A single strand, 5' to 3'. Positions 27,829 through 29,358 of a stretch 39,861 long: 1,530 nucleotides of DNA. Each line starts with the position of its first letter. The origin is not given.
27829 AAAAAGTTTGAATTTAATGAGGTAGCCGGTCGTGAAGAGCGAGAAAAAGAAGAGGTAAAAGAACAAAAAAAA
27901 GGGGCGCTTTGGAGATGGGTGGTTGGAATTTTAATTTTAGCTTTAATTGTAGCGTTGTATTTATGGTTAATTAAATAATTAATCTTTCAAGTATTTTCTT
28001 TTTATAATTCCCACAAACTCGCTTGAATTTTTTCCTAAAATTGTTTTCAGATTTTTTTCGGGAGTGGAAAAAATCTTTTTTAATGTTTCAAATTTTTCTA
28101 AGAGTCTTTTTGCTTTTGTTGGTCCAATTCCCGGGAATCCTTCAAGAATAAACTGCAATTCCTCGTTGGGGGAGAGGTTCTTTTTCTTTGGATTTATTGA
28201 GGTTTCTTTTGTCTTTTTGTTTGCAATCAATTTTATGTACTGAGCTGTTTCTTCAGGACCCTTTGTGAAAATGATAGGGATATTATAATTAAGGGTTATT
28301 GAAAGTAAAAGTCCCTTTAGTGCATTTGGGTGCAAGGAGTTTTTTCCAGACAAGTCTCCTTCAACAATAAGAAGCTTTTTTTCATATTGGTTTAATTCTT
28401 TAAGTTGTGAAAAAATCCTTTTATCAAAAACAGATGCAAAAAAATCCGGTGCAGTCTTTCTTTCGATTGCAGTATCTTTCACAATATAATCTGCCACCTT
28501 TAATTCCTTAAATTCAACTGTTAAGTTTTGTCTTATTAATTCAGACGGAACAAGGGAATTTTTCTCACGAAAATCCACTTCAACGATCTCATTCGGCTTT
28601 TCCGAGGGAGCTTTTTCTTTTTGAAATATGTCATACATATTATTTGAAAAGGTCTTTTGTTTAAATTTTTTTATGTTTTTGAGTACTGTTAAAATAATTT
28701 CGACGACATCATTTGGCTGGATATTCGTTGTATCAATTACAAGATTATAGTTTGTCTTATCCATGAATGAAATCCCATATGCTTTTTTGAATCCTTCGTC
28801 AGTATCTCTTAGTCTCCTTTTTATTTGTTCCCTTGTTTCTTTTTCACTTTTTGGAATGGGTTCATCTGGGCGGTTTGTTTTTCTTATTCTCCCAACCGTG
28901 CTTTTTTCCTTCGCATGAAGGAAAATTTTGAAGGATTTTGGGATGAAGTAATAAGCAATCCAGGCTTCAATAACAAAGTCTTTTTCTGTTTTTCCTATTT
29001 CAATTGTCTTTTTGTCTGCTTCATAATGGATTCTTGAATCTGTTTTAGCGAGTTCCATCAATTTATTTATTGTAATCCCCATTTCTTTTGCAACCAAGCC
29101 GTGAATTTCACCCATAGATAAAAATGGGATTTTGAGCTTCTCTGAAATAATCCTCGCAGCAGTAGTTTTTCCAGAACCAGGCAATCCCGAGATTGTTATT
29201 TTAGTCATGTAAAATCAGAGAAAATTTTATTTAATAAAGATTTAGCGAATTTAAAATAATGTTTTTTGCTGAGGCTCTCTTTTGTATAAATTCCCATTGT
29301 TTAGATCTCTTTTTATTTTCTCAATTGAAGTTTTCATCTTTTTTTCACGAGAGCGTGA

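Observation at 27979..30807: Split Hef: stand-alone helicase followed by a cytidylate-kinase-like domain fused to the ERCC4 nuclease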

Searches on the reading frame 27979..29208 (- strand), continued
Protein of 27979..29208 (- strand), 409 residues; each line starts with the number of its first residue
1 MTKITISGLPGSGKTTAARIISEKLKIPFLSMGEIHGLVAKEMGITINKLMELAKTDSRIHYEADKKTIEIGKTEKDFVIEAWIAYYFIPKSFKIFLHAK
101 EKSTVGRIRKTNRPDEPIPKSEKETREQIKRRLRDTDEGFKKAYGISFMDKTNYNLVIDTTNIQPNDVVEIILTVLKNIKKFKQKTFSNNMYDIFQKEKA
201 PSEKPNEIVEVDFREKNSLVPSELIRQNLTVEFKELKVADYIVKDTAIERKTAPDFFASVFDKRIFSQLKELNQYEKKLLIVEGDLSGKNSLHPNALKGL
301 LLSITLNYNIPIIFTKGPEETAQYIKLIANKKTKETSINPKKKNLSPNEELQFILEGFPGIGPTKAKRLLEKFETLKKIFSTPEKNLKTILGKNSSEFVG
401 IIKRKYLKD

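Call 53: predict_structure(alignment_id=A2)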
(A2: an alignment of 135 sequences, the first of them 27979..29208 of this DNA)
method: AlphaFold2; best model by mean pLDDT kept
length: 409 residues; sequences in the alignment: 135
mean_pLDDT: 92.6   pTM: 0.54
mean pLDDT of the five models: 92.6, 92.3, 92.2, 92.1, 92.0
residues with pLDDT >= 90: 356; 70-90: 30; 50-70: 5; < 50: 18
segments of 3 or more residues with pLDDT < 50: 183-199
pLDDT, mean of each block of 10 residues (from residue 1): 95 98 98 96 95 91 95 97 96 97 96 89 96 94 93 96 98 92 45 44 77 97 95 96 97 97 97 97 90 95 98 98 97 87 94 97 96 98 98 98 94
secondary structure, 60 per line:
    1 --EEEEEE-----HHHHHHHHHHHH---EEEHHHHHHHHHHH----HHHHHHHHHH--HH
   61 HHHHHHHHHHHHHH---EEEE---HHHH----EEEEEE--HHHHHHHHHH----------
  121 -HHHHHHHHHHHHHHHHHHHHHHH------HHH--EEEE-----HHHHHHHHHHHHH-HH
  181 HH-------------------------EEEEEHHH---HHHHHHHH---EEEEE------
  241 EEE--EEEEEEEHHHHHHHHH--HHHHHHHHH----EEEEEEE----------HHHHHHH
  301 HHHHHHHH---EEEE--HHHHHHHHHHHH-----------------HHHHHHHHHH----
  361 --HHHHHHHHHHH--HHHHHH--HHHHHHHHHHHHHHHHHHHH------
elements in order: E3-8 H14-25 E29-31 H32-42 H47-56 H59-74 E78-81 H85-88 E93-98 H101-110 H122-144 E156-159 H165-177 H179-182 E208-212 H219-226 E230-234 E241-243 E246-252 H253-261 H264-272 E277-283 H294-308 E312-315 H318-329 H347-356 H363-373 H376-381 H384-403

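Call 55: fold_search(model_id=the predicted structure, library=pdb)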
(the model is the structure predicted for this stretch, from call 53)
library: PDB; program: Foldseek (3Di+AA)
matches with E <= 10: 1369; with E <= 0.001: 266
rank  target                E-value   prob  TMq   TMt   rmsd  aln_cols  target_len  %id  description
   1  2bhn_A                2.4e-16  1.00  0.30  0.57  14.3       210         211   32  XPF from Aeropyrum pernix (released 2005-02-23)
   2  2bgw_A                4.2e-16  1.00  0.31  0.56  13.5       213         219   32  XPF from Aeropyrum pernix, complex with DNA (released 2005-02-23)
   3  2bgw_B                5.0e-16  1.00  0.29  0.58  12.5       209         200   32  XPF from Aeropyrum pernix, complex with DNA (released 2005-02-23)
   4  2bhn_C                2.6e-15  1.00  0.30  0.61  13.2       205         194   32  XPF from Aeropyrum pernix (released 2005-02-23)
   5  2bhn_B                1.9e-14  1.00  0.29  0.59  15.1       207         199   33  XPF from Aeropyrum pernix (released 2005-02-23)
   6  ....                  2.3e-13  1.00  0.29  0.86   1.6       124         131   46  Crystal structure of archaeal XPF/Mus81 homolog, Hef from Pyrococcus furiosus, nuclease domain, selenomet derivative (released 2003-04-22)
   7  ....                  5.4e-13  1.00  0.29  0.87   1.5       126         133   45  Crystal structure of archaeal XPF/Mus81 homolog, Hef from Pyrococcus furiosus, nuclease domain, Ca cocrystal (released 2003-04-22)
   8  9qec_A                1.4e-12  1.00  0.29  0.16  25.6       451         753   17  Cryo-EM structure of the XPF-ERCC1-XPA complex (released 2025-12-17)
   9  9qed_A                6.4e-12  1.00  0.29  0.16  25.9       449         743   15  Cryo-EM structure of the XPF-ERCC1-SLX4(330-555)-SLX4IP complex (released 2025-12-17)
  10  9pd3_Q                9.2e-12  1.00  0.28  0.17  24.0       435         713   15  NER dual incision complex - DuIS (released 2026-02-18)
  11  6sxa_F                1.0e-11  1.00  0.29  0.16  25.4       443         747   15  XPF-ERCC1 Cryo-EM Structure, Apo-form (released 2020-03-11)
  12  9qee_A                1.7e-11  1.00  0.29  0.16  24.6       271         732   19  Cryo-EM structure of a DNA-bound XPF-ERCC1-SLX4(330-555)-SLX4IP complex (released 2025-12-17)
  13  9pcp_Q                4.8e-11  1.00  0.28  0.16  23.5       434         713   14  NER dual incision complex - NoG (released 2026-04-01)
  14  6sxb_F                1.0e-10  1.00  0.29  0.17  27.8       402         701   16  XPF-ERCC1 Cryo-EM Structure, DNA-Bound form (released 2020-03-11)
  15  6sxa_G                2.6e-10  1.00  0.26  0.52  11.8       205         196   18  XPF-ERCC1 Cryo-EM Structure, Apo-form (released 2020-03-11)
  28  3hdt_A                1.6e-08  1.00  0.36  0.81   3.3       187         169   19  Crystal structure of putative kinase from Clostridium symbiosum ATCC 14940 (released 2009-05-26)
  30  3fdi_A                4.1e-08  1.00  0.33  0.79   3.9       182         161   18  Crystal structure of uncharacterized protein from Eubacterium ventriosum ATCC 27560. (released 2009-01-20)
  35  7l4a                  1.7e-07  1.00  0.36  0.62   4.1       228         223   16  Crystal Structure of Cytidylate kinase from Encephalitozoon cuniculi GB-M1 in complex with two CDP molecules (released 2020-12-30)
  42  3akc                  6.9e-07  1.00  0.32  0.59   4.8       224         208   18  Crystal structure of CMP kinase in complex with CDP and ADP from Thermus thermophilus HB8 (released 2011-07-06)
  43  3fdi_B                7.4e-07  1.00  0.34  0.73   6.5       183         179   15  Crystal structure of uncharacterized protein from Eubacterium ventriosum ATCC 27560. (released 2009-01-20)
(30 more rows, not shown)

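Call 56: search_protein_families(library=ncbifam, proteins=[L007:4895-5437:+], max_evalue=1e-10)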
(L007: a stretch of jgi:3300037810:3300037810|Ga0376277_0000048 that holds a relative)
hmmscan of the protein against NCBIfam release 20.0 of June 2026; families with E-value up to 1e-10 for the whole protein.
L007:4895-5437:+ (180 aa): 2 families
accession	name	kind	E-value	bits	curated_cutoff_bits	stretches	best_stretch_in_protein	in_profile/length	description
TIGR02173.1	cyt_kin_arch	equivalog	3.9e-31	108.3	102.1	1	1-175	1-168/169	(d)CMP kinase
NF003012.0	PRK03839.1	equivalog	4.9e-11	42.9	152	1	1-176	1-152/180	putative kinase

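Call 67: search_protein_representatives(protein=window:27979-29208:-)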
Query: 409 residues. Proteins with E-value up to 0.001 (for the whole library): 5121; up to 1e-10: 2410; up to 1e-30: 87. The best 150 are listed.
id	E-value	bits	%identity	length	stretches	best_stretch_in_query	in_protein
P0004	9.9e-145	498.8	59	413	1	3-407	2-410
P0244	2.3e-76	273.8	63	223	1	191-406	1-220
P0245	2.3e-62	227.7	55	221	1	192-407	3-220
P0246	8.0e-59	216.0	46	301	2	153-399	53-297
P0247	3.6e-54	200.7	50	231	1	193-404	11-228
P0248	3.0e-53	197.7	52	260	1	196-404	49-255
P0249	1.3e-50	189.0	48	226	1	189-408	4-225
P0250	1.2e-47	179.3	42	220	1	190-406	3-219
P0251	2.1e-47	178.5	47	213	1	192-402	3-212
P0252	2.1e-47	178.4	50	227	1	194-390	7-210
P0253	1.9e-46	175.3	50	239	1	184-402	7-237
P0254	4.1e-46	174.2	44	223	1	193-407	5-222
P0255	1.1e-45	172.8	48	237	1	190-389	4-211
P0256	3.9e-45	171.0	44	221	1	190-406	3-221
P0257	8.5e-45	169.9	46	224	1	199-402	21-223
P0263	6.0e-42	160.5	46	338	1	1-196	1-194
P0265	2.1e-41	158.7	48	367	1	1-184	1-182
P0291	4.5e-35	137.9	43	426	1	176-404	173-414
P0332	1.6e-30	122.9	40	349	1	209-390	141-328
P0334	2.2e-30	122.5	40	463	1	169-393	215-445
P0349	1.4e-29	119.8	37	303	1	197-392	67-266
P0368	7.5e-29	117.4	36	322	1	175-408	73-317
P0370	9.8e-29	117.0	34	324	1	204-407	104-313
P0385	2.8e-28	115.5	35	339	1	199-406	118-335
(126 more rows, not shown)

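Call 68: search_protein_families(library=pfam, proteins=[P0291, P0334, P0263, P0265, P0246, P0332, P0368, P0370, P0385, P0349], max_evalue=0.001)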
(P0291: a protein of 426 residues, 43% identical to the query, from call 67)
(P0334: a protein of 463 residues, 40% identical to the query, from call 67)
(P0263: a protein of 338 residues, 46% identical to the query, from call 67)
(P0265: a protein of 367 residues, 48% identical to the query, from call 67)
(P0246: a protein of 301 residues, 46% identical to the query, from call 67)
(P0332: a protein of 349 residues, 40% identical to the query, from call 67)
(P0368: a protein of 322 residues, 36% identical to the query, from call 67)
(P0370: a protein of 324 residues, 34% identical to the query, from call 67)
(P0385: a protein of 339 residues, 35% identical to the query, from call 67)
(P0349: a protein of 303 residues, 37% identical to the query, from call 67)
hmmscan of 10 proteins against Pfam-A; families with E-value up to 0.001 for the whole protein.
P0291 (426 aa): 7 families
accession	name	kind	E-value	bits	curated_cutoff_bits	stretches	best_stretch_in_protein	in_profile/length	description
PF02732.21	ERCC4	-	4.8e-31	108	24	1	211-331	1-139/140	ERCC4 domain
PF00271.37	Helicase_C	-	2.6e-24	86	23.5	1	30-144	5-110/110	Helicase conserved C-terminal domain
PF14520.12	HHH_5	-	9.3e-12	45.7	27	1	363-411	4-53/57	Helix-hairpin-helix domain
PF12826.13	HHH_2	-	5.1e-11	43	27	1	365-416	7-58/64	Helix-hairpin-helix motif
PF00633.29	HHH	-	1.6e-05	24.9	24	0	384-412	2-30/30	Helix-hairpin-helix motif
PF22590.2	Cas3-like_C_2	-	0.0003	21.4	27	1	69-144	30-105/106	CRISPR-associated nuclease/helicase Cas3, C-terminal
PF16203.11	ERCC3_RAD25_C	-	0.00062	19.6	27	0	83-146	89-154/248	ERCC3/RAD25/XPB C-terminal helicase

P0334 (463 aa): 7 families
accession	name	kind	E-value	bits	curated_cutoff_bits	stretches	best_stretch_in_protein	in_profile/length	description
PF02732.21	ERCC4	-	3.1e-34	118.3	24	1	256-375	1-139/140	ERCC4 domain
PF00271.37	Helicase_C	-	8.2e-25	87.6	23.5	1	69-185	5-108/110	Helicase conserved C-terminal domain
PF21210.2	RNA_helicase_helical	-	4.4e-09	36.9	27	1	2-49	59-105/108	Putative ATP-dependent RNA helicase, helical bundle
PF14520.12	HHH_5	-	7.6e-07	30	27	1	405-458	2-56/57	Helix-hairpin-helix domain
PF00633.29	HHH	-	1.9e-06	27.9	24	1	430-455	4-29/30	Helix-hairpin-helix motif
PF22590.2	Cas3-like_C_2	-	5.2e-05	23.9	27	1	131-186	51-104/106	CRISPR-associated nuclease/helicase Cas3, C-terminal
PF12826.13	HHH_2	-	0.00024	21.6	27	1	411-459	9-57/64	Helix-hairpin-helix motif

P0263 (338 aa): 5 families
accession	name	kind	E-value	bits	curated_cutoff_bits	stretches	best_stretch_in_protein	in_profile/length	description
PF13238.12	AAA_18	-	1.9e-12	48.2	29.4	1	4-115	1-114/128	AAA domain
PF13189.12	Cytidylate_kin2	-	2.8e-11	44.3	28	1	4-162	2-175/176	Cytidylate kinase-like family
PF13207.12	AAA_17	-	2.9e-09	37.8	27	1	8-85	2-80/136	AAA domain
PF02224.24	Cytidylate_kin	-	5.4e-08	33.3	26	1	48-172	85-204/211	Cytidylate kinase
PF13671.12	AAA_33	-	0.00032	21.4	27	0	6-81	4-75/143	AAA domain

P0265 (367 aa): 4 families
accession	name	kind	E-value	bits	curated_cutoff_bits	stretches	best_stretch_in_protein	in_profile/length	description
PF13189.12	Cytidylate_kin2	-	2.6e-10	41.2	28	1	4-162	2-175/176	Cytidylate kinase-like family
PF13238.12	AAA_18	-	1.9e-08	35.2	29.4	1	4-119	1-118/128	AAA domain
PF13207.12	AAA_17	-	4.1e-08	34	27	1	8-85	2-80/136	AAA domain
PF02224.24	Cytidylate_kin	-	3.4e-06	27.4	26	0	57-173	94-205/211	Cytidylate kinase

P0246 (301 aa): 2 families
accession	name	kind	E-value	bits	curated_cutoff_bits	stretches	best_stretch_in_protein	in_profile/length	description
PF02732.21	ERCC4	-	1e-27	97.2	24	1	109-225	1-139/140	ERCC4 domain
PF12826.13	HHH_2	-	0.00098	19.7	27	0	257-288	9-40/64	Helix-hairpin-helix motif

P0332 (349 aa): 3 families
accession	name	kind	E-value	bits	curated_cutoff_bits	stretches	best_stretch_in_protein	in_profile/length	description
PF02732.21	ERCC4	-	4.9e-32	111.2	24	1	144-262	2-139/140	ERCC4 domain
PF00271.37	Helicase_C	-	1.5e-13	51.4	23.5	1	2-53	58-109/110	Helicase conserved C-terminal domain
PF12826.13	HHH_2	-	1.7e-08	34.9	27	1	296-347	8-59/64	Helix-hairpin-helix motif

P0368 (322 aa): 5 families
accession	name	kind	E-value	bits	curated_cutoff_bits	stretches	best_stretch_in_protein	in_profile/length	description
PF02732.21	ERCC4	-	2.1e-33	115.6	24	1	110-230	1-140/140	ERCC4 domain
PF00271.37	Helicase_C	-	6.5e-10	39.7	23.5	1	1-42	69-110/110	Helicase conserved C-terminal domain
PF12826.13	HHH_2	-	1.1e-07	32.4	27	1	264-313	8-57/64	Helix-hairpin-helix motif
PF14520.12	HHH_5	-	9.9e-07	29.6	27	1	262-308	5-52/57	Helix-hairpin-helix domain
PF22590.2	Cas3-like_C_2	-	0.00022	21.9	27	0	1-41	67-104/106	CRISPR-associated nuclease/helicase Cas3, C-terminal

P0370 (324 aa): 4 families
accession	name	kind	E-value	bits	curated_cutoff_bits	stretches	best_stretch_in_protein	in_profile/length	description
PF02732.21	ERCC4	-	1.1e-27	97.1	24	1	110-228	1-138/140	ERCC4 domain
PF14520.12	HHH_5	-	2.8e-10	41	27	1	260-306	6-53/57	Helix-hairpin-helix domain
PF12826.13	HHH_2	-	8.9e-10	39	27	1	261-306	8-53/64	Helix-hairpin-helix motif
PF00633.29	HHH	-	0.00021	21.4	24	0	278-306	1-29/30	Helix-hairpin-helix motif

P0385 (339 aa): 6 families
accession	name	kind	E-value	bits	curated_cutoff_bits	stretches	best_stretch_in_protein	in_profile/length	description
PF02732.21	ERCC4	-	1.2e-32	113.2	24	1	130-249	1-139/140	ERCC4 domain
PF14520.12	HHH_5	-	2.6e-10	41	27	1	284-331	7-55/57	Helix-hairpin-helix domain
PF12826.13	HHH_2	-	4.7e-08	33.5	27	1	283-330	7-54/64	Helix-hairpin-helix motif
PF00633.29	HHH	-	1.1e-07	31.7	24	1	301-330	1-30/30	Helix-hairpin-helix motif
PF20582.4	UPF0758_N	-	1.2e-05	25.7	27.1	0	290-322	43-74/77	UPF0758 N-terminal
PF12836.13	HHH_3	-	0.00061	20.3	27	0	307-329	10-32/65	Helix-hairpin-helix motif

P0349 (303 aa): 7 families
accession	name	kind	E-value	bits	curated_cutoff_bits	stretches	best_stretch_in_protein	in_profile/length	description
PF02732.21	ERCC4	-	4.5e-33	114.6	24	1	79-198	1-140/140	ERCC4 domain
PF12826.13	HHH_2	-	7.3e-12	45.7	27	1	231-277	7-53/64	Helix-hairpin-helix motif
PF14520.12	HHH_5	-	4e-11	43.7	27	1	230-277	5-53/57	Helix-hairpin-helix domain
PF00633.29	HHH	-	1.6e-08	34.4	24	1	250-277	2-29/30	Helix-hairpin-helix motif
PF14716.13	HHH_8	-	7.6e-07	29.9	30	0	257-281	46-70/73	Helix-hairpin-helix domain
PF12836.13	HHH_3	-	0.00028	21.3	27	0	255-279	10-34/65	Helix-hairpin-helix motif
PF01367.25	5_3_exonuc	-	0.0009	20.1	40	0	231-278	22-63/97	5'-3' exonuclease, C-terminal SAM fold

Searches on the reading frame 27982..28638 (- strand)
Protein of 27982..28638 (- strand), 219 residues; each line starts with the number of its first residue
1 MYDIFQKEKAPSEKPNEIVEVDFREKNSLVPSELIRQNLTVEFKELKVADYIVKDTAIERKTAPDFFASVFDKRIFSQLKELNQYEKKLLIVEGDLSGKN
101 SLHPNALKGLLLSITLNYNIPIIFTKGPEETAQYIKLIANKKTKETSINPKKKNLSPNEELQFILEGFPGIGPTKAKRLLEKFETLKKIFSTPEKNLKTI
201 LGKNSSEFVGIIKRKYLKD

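Call 49: search_solved_structures(query=window:27982-28638:-, max_evalue=0.001, show_alignments=2)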
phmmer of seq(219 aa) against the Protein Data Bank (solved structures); distinct sequences matched with E-value up to 0.001: 9.
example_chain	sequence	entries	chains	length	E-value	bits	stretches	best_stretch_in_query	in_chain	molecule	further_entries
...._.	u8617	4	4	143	2.2e-28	102.7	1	19-145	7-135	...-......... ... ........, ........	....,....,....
2bgw_A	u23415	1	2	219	1.9e-25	93.1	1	19-202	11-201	XPF ENDONUCLEASE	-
2bhn_A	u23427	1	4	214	2.8e-25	92.6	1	19-202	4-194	XPF ENDONUCLEASE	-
9pd3_Q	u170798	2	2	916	3.6e-08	36.7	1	17-203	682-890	DNA repair endonuclease XPF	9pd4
6sxa_F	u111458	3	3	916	5e-08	36.3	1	17-203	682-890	DNA repair endonuclease XPF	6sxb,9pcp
9qec_A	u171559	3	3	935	5.3e-08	36.2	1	17-203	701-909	DNA repair endonuclease XPF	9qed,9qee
4m6w_A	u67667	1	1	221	5.2e-07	32.9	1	37-192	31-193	Fanconi anemia group M protein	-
9hjo_A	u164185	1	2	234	6.2e-07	32.7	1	37-192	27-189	Fanconi anemia group M protein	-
4bxo_A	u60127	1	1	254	7.3e-07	32.5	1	37-192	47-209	FANCONI ANEMIA GROUP M PROTEIN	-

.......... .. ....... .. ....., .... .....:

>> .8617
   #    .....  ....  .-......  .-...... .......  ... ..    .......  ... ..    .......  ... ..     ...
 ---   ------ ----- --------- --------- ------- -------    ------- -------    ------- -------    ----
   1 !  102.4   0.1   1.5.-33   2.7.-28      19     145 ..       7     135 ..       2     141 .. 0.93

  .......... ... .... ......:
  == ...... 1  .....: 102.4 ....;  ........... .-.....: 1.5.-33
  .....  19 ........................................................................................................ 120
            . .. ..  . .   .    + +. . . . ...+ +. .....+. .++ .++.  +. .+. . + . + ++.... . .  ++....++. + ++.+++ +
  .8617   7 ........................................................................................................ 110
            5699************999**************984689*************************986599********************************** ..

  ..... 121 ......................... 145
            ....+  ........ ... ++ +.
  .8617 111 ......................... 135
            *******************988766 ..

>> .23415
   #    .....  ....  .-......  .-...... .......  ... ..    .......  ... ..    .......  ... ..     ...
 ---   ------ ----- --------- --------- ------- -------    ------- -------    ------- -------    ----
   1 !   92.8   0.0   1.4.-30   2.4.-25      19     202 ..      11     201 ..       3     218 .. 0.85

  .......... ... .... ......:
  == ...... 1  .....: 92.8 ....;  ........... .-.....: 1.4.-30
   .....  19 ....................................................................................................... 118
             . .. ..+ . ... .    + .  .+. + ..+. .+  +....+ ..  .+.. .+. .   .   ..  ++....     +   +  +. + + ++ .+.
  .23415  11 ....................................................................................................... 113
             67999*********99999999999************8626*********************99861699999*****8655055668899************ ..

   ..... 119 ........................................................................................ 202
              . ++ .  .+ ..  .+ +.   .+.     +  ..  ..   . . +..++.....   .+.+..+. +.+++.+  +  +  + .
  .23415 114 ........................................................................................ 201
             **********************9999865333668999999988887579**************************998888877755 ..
